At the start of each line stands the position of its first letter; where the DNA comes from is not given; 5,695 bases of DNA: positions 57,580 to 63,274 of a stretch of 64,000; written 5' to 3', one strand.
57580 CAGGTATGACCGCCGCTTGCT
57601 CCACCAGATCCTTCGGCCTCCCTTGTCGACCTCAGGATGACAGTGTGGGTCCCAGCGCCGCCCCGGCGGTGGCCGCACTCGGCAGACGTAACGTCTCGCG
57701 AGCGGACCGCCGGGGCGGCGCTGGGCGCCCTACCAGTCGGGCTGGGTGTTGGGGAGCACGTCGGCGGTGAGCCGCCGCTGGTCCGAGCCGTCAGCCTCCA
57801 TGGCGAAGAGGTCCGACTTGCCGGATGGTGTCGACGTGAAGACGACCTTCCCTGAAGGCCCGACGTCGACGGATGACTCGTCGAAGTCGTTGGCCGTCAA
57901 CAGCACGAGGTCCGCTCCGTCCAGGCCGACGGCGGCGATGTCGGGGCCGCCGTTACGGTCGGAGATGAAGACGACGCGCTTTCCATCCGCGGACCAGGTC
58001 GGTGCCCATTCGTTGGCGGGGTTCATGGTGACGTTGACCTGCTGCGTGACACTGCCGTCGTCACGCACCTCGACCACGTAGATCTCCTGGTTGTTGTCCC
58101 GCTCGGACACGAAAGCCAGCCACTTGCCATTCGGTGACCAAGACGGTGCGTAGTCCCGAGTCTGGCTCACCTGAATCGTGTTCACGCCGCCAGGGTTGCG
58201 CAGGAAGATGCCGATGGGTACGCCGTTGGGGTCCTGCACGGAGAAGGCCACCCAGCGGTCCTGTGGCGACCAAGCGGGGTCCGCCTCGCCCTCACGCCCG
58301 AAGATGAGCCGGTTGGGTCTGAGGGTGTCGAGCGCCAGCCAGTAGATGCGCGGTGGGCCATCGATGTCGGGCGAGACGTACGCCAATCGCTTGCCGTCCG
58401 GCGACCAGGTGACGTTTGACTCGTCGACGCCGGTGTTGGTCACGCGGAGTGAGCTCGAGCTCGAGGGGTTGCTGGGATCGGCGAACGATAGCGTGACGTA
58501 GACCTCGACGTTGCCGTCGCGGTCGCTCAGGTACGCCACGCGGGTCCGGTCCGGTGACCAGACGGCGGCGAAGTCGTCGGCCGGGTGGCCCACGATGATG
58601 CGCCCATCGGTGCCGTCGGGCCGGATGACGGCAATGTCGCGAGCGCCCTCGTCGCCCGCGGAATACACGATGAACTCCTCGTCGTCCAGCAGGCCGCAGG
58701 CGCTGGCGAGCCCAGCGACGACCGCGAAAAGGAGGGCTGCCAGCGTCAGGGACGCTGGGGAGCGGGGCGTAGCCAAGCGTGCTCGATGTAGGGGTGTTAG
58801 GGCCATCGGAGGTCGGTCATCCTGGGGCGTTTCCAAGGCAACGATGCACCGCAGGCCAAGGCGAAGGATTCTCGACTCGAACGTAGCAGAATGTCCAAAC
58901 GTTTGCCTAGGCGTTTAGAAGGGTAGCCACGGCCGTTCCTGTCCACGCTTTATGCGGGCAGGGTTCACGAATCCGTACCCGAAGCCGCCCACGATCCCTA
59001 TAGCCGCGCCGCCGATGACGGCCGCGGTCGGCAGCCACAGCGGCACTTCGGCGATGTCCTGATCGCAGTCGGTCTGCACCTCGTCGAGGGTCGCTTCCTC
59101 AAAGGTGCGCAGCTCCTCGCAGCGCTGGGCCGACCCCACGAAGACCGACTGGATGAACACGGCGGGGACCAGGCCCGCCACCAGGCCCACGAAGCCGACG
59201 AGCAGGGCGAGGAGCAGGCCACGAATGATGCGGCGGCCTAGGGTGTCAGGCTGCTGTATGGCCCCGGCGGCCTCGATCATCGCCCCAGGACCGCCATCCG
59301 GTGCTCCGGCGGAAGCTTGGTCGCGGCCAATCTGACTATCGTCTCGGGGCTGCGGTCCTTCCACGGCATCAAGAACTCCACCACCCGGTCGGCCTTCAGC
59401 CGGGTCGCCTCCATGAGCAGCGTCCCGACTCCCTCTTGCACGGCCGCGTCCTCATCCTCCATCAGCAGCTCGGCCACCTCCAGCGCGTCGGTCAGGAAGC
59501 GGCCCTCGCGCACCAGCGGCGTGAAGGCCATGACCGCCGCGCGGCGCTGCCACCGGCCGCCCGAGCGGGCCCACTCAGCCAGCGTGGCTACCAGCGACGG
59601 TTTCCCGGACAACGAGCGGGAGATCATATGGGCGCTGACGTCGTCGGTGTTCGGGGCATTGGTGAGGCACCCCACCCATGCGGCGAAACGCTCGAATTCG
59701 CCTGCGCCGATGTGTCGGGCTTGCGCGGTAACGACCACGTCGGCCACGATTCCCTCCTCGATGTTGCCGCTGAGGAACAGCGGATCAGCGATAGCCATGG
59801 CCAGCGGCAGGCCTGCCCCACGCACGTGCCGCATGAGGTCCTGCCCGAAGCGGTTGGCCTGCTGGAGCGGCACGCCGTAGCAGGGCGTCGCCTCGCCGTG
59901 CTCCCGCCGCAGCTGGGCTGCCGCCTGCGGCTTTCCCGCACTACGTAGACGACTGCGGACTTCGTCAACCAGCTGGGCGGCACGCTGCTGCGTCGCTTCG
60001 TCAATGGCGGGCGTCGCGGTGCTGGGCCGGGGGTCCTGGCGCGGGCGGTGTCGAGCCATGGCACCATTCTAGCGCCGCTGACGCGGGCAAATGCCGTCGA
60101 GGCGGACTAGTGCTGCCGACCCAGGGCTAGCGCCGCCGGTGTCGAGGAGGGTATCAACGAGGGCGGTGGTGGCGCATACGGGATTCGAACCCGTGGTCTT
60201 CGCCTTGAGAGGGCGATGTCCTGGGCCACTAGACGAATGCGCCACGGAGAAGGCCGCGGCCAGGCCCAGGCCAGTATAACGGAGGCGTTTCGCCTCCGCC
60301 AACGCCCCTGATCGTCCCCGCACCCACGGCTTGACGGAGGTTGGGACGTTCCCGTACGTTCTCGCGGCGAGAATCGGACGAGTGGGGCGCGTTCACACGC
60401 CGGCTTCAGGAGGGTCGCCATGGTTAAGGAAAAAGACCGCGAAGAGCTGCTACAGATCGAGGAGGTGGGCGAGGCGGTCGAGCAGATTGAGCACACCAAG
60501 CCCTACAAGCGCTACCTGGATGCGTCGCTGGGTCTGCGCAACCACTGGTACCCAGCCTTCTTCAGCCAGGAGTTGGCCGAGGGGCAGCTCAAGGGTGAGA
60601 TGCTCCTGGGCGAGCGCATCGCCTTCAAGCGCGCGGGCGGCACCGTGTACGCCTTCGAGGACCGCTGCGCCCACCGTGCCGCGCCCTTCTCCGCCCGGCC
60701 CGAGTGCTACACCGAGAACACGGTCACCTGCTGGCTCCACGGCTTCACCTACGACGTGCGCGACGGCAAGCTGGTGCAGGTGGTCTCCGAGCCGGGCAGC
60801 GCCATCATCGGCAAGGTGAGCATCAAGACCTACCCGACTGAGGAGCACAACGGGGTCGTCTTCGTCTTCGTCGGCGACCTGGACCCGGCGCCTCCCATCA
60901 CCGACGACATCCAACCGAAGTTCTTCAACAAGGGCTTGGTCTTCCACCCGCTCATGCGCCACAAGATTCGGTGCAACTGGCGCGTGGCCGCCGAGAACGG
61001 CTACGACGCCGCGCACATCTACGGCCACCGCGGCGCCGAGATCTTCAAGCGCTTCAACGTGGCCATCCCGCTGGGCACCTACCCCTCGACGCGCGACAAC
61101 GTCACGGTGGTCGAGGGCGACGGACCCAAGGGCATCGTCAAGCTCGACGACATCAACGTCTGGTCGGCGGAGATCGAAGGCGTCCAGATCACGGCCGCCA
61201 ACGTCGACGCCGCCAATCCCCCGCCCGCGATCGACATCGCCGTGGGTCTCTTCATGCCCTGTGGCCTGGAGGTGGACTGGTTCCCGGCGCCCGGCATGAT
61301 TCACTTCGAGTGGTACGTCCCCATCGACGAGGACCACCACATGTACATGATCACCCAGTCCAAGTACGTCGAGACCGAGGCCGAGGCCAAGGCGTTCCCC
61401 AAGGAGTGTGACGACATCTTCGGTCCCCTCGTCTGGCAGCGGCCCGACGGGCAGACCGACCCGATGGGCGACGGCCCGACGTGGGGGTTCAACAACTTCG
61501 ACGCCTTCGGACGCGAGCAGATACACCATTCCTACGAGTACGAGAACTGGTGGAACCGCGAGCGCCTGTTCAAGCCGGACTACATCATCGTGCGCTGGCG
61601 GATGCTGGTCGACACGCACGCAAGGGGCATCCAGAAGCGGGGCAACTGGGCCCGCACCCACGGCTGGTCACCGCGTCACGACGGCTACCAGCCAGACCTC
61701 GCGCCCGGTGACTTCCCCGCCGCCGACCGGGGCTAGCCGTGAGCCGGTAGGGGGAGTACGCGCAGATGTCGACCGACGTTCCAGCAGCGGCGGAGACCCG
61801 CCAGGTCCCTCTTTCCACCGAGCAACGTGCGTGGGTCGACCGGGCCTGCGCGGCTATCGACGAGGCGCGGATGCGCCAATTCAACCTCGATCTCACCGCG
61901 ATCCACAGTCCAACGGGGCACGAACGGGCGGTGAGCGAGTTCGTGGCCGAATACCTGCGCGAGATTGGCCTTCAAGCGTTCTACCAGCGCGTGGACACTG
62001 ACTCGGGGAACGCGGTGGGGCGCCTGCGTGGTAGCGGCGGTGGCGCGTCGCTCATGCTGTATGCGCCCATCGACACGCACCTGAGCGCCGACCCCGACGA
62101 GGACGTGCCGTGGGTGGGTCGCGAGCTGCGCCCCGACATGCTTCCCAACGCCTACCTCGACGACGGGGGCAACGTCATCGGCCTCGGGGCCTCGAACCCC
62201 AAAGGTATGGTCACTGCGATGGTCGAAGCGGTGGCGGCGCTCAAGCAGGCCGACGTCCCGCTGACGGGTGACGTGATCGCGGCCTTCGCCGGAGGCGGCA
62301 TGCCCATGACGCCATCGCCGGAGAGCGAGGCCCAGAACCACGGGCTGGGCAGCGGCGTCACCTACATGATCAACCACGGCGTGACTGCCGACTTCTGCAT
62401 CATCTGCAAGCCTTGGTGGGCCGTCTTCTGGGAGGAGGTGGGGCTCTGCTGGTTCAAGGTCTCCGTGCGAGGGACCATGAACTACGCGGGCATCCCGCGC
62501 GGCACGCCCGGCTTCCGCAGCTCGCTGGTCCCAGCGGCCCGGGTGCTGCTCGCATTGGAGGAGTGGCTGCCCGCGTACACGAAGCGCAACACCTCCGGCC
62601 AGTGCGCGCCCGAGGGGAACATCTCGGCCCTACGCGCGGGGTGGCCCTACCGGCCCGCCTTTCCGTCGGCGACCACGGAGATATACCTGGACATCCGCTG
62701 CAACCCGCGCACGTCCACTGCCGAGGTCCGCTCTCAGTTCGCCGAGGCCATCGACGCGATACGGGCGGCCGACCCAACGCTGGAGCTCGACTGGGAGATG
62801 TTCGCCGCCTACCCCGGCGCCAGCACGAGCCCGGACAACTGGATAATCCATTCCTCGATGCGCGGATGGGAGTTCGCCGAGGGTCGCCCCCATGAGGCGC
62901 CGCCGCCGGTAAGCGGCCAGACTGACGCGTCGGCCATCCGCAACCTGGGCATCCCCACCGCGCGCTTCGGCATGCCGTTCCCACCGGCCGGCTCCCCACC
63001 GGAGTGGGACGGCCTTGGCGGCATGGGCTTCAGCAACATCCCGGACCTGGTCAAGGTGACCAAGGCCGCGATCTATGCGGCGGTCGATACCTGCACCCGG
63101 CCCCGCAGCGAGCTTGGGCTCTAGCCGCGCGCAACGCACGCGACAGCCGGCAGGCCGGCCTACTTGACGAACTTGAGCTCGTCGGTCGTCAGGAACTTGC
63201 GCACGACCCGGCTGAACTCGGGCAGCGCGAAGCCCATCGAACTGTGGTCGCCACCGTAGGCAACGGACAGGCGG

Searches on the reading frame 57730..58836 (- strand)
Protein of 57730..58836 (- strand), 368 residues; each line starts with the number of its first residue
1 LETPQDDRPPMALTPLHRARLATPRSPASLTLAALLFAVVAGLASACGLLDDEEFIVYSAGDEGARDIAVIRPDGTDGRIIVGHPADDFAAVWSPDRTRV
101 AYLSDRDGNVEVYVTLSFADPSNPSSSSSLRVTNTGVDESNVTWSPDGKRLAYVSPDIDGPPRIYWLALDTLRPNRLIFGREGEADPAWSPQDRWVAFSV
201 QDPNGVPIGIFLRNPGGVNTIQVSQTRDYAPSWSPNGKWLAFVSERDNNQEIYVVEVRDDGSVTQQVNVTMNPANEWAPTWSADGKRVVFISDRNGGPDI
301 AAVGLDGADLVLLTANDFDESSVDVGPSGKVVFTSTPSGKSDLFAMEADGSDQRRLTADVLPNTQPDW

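Call 58: search_protein_families(library=pfam, proteins=[window:57730-58836:-], max_evalue=0.00001)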
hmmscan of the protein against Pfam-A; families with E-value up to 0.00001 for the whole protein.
window:57730-58836:- (368 aa): 3 families
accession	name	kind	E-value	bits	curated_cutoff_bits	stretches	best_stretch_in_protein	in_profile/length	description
PF07676.18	PD40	-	2e-42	142.8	20.9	4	272-300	7-36/38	WD40-like Beta Propeller Repeat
PF00930.27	DPPIV_N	-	2e-12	47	22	0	224-263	41-75/354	Dipeptidyl peptidase IV (DPP IV) N-terminal region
PF25174.1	Beta-prop_THOC3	-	2e-06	27.4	305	0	141-331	7-185/272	THOC3 beta-propeller domain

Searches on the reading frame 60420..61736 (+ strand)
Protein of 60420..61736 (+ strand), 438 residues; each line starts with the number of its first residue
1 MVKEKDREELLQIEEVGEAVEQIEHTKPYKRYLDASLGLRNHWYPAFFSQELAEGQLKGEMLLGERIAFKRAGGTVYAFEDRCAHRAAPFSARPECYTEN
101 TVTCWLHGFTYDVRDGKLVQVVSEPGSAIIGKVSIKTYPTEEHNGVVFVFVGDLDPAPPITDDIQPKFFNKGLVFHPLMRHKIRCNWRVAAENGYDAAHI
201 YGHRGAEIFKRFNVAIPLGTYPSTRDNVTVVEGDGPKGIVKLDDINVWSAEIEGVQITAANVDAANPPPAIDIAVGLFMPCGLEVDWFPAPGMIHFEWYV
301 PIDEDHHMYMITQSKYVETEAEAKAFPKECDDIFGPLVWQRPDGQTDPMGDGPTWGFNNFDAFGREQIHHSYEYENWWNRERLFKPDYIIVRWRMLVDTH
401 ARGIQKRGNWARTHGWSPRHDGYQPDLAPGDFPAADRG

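Call 58: search_protein_families(library=pfam, proteins=[window:60420-61736:+], max_evalue=0.00001)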
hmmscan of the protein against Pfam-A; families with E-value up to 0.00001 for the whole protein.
window:60420-61736:+ (438 aa): 2 families
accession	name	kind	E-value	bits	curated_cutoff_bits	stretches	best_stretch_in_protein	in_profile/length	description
PF11723.14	Aromatic_hydrox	-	4.8e-46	157.7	24.4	1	150-405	1-241/241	Homotrimeric ring hydroxylase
PF00355.32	Rieske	-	1.7e-15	57.2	20.3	1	42-124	1-81/88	Rieske [2Fe-2S] domain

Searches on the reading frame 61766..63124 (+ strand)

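Call 58: search_protein_families(library=pfam, proteins=[window:61766-63124:+], max_evalue=0.00001)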
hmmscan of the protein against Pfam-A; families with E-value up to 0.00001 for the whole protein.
window:61766-63124:+ (452 aa): 1 family
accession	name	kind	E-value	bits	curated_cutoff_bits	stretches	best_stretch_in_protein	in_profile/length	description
PF01546.33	Peptidase_M20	-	6.5e-06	26.6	24.6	0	132-402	23-175/206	Peptidase family M20/M25/M40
